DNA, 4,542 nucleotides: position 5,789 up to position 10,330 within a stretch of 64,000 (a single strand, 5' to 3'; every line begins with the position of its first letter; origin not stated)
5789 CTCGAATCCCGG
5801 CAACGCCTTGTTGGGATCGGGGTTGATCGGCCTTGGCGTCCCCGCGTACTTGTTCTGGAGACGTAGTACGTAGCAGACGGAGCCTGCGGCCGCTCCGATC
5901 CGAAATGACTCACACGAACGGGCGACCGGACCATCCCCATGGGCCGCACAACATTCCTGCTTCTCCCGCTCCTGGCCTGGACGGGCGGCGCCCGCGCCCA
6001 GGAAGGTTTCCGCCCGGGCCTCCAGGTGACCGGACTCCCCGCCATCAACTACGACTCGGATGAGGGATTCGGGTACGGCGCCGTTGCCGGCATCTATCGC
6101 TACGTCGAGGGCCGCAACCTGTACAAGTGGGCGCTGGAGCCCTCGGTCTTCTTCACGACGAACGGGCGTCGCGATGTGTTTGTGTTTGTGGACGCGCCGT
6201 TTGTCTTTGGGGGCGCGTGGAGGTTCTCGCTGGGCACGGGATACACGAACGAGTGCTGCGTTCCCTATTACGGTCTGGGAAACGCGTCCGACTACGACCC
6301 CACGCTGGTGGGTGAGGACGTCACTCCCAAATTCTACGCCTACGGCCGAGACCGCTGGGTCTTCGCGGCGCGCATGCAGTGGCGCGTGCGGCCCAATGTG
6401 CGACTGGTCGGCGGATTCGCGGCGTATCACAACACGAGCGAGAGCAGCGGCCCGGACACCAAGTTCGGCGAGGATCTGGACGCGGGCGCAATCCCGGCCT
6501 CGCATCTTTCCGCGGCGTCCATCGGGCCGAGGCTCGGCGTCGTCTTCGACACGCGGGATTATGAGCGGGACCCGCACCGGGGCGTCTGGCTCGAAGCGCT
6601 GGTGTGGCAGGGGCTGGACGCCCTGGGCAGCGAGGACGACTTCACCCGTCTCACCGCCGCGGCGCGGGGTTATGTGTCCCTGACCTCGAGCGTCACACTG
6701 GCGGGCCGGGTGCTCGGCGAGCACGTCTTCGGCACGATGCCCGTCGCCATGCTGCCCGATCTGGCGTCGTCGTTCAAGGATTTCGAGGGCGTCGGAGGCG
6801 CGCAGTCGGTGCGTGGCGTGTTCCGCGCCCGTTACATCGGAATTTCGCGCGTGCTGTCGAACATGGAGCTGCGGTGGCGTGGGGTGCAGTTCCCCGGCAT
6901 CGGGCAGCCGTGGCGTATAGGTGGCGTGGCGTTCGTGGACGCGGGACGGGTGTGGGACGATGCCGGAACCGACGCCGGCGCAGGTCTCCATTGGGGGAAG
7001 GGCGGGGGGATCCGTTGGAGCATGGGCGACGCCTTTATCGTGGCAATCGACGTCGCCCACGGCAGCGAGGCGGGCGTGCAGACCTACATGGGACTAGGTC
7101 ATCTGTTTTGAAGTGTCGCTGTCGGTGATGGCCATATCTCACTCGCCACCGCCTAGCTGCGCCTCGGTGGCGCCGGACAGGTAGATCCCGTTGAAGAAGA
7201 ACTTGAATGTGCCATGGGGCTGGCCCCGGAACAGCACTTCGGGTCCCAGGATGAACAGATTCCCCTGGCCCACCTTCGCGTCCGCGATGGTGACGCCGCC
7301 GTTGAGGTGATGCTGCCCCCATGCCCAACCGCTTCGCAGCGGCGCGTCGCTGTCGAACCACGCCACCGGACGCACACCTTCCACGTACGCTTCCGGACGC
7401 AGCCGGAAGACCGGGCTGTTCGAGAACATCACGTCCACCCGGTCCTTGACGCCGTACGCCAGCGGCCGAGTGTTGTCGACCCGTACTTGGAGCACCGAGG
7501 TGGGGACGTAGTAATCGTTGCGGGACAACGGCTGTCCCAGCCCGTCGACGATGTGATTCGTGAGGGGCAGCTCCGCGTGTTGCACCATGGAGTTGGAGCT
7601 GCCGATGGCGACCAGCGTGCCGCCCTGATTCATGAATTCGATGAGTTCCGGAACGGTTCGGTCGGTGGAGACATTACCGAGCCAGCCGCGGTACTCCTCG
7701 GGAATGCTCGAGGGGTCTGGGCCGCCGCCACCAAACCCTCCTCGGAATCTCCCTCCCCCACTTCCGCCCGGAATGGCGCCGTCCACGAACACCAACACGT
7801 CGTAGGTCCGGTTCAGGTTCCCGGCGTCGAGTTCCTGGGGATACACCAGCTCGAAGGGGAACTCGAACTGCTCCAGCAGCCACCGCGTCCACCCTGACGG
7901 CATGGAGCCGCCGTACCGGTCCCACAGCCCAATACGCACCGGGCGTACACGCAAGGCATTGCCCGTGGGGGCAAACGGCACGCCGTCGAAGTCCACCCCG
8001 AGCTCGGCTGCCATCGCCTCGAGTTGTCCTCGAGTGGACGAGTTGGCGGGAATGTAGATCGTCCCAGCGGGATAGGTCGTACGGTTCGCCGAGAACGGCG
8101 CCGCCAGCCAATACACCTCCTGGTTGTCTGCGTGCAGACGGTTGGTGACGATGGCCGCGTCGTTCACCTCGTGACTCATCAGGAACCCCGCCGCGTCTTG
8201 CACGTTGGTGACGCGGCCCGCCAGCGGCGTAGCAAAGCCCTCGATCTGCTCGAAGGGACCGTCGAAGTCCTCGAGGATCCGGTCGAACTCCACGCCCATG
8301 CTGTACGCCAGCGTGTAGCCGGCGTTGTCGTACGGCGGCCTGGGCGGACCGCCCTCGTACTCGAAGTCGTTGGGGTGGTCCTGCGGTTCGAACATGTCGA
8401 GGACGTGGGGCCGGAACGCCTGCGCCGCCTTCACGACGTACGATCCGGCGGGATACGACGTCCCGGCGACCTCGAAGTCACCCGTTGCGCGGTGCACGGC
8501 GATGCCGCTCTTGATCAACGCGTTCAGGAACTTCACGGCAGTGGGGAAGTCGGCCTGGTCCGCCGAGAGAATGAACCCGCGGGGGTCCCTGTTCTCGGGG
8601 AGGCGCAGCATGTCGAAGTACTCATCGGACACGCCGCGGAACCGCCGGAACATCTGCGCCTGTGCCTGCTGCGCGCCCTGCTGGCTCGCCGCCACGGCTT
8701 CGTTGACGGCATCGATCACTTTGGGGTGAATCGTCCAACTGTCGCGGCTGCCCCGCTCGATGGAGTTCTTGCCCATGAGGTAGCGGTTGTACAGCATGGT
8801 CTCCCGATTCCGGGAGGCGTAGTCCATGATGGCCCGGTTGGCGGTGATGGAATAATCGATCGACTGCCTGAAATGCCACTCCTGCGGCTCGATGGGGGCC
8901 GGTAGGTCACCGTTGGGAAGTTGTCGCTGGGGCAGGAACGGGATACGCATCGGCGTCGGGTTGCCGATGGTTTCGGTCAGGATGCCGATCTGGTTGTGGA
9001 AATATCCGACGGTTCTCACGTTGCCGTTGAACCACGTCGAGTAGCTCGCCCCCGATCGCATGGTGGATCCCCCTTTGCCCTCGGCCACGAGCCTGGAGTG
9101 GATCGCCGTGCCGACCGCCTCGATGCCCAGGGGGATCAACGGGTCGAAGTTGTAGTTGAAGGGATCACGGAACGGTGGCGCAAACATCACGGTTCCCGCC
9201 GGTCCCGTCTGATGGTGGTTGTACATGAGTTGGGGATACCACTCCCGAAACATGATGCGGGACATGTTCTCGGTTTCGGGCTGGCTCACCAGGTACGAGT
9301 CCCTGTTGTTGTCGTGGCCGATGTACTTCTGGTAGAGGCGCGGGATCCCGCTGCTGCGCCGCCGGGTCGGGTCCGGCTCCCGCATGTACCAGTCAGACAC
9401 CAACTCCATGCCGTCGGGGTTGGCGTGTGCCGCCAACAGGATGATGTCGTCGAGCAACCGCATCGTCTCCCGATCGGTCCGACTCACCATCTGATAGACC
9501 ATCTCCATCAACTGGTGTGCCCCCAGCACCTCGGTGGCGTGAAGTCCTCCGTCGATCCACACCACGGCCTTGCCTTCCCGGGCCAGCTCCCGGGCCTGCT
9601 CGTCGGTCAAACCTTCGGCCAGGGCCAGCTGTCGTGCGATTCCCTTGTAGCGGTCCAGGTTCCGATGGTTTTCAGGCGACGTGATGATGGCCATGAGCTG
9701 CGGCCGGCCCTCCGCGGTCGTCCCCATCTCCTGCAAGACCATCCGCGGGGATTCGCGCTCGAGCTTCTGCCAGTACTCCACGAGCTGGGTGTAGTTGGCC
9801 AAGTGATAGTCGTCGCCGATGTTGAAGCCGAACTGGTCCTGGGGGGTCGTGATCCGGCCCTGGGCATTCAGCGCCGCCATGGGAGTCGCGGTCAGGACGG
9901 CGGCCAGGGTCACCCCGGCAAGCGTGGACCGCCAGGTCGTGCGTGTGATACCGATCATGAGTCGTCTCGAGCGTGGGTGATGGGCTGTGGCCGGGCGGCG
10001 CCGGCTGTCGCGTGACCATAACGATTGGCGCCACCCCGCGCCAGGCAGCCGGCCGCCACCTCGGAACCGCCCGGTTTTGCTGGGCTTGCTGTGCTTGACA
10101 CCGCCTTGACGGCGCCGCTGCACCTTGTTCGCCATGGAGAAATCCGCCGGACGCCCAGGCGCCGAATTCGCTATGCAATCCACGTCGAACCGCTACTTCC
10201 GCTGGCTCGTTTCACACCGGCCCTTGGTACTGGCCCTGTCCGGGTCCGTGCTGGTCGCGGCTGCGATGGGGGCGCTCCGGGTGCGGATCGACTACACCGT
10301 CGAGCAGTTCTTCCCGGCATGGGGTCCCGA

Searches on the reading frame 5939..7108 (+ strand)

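Call 22: search_protein_families(library=pfam, proteins=[window:5939-7108:+], max_evalue=0.0001)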
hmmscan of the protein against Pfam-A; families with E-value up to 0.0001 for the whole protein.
window:5939-7108:+ (390 aa): 2 families
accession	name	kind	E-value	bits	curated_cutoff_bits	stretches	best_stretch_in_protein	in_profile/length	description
PF01103.29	Omp85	-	1.8e-16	61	24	1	130-362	52-293/325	Omp85 superfamily domain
PF19412.4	DUF5982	-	5.3e-05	23.4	23.9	0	26-54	21-49/64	Domain of unknown function (DUF5982)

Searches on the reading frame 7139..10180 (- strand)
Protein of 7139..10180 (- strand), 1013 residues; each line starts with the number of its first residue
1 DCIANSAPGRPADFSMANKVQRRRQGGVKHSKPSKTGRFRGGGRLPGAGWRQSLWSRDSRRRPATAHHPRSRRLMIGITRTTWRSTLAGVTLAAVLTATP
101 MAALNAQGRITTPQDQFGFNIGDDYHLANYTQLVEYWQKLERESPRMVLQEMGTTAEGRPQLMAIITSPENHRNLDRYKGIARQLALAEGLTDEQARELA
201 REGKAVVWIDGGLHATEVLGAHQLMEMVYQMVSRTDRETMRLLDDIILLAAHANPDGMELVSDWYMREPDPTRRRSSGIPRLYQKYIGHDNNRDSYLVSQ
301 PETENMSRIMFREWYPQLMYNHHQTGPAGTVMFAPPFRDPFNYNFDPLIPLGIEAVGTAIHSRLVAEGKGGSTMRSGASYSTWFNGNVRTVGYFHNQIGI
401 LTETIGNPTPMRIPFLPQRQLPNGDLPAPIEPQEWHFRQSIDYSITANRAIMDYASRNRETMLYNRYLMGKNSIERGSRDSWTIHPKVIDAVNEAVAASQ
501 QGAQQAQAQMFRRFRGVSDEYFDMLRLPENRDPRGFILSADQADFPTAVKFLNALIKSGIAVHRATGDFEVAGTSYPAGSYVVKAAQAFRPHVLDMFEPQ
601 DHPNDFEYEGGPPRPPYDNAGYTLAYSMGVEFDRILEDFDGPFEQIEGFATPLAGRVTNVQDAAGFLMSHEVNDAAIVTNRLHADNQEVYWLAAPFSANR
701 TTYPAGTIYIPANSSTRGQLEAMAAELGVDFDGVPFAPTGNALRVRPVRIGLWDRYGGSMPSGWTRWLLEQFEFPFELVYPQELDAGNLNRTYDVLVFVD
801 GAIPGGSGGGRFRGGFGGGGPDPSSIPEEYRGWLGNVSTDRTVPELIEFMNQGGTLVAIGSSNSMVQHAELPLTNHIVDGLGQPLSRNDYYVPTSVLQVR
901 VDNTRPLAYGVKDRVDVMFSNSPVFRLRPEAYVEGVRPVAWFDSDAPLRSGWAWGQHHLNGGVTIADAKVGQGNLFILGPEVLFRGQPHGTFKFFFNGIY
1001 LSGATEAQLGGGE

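Call 22: search_protein_families(library=pfam, proteins=[window:7139-10180:-], max_evalue=0.0001)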
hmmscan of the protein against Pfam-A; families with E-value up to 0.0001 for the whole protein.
window:7139-10180:- (1013 aa): 1 family
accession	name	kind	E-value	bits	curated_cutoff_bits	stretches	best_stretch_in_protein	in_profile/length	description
PF00246.29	Peptidase_M14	-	1.6e-24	87.5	21.6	1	134-344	2-158/286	Zinc carboxypeptidase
